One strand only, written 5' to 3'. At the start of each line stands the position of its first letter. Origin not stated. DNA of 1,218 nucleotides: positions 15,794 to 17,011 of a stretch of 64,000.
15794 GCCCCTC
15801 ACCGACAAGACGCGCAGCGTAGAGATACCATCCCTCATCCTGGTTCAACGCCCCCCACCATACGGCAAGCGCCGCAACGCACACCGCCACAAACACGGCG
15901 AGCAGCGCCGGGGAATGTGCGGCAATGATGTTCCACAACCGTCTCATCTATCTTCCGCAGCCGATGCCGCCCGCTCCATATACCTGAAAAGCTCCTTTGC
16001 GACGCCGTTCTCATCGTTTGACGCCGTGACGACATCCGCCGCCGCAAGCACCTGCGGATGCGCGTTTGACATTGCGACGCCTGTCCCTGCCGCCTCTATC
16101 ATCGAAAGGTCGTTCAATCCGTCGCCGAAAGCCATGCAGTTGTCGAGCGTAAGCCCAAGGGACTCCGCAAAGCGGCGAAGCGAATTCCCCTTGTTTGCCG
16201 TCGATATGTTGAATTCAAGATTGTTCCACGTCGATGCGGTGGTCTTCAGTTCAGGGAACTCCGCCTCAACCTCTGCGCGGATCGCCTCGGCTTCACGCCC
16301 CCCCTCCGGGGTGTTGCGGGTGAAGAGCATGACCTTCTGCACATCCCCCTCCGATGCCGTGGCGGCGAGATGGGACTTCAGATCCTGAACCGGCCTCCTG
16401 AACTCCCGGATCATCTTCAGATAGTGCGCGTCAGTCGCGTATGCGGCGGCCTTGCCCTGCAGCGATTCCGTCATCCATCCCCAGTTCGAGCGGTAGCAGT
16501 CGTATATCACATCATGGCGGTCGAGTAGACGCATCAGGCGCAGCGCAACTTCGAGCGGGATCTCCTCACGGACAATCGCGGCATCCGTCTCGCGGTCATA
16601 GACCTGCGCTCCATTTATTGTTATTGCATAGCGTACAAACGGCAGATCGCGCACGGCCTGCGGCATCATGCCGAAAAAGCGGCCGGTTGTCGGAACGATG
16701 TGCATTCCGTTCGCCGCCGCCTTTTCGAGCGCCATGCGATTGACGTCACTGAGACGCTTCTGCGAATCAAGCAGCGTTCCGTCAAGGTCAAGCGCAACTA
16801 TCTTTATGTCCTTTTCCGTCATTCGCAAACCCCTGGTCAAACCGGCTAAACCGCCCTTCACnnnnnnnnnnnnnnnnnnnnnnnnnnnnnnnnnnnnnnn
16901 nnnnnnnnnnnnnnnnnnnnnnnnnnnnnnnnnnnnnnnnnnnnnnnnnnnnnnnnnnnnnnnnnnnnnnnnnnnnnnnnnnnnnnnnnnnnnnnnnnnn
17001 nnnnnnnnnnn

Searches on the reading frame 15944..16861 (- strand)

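Call 36: search_protein_families(library=pfam, proteins=[window:15944-16861:-], max_evalue=0.0001)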
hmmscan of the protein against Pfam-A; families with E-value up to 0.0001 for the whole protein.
window:15944-16861:- (305 aa): 4 families
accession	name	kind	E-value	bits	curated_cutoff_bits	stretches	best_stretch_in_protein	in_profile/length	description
PF08282.18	Hydrolase_3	-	6.7e-56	190.3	20.9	1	22-291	1-255/255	haloacid dehalogenase-like hydrolase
PF05116.19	S6PP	-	4e-12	46.7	20.3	1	219-281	161-223/247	Sucrose-6F-phosphate phosphohydrolase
PF00702.32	Hydrolase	-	1.6e-11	45.4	26.4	1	19-259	1-191/191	haloacid dehalogenase-like hydrolase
PF12710.13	HAD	-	1.7e-05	25.8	27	0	214-255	145-188/189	haloacid dehalogenase-like hydrolase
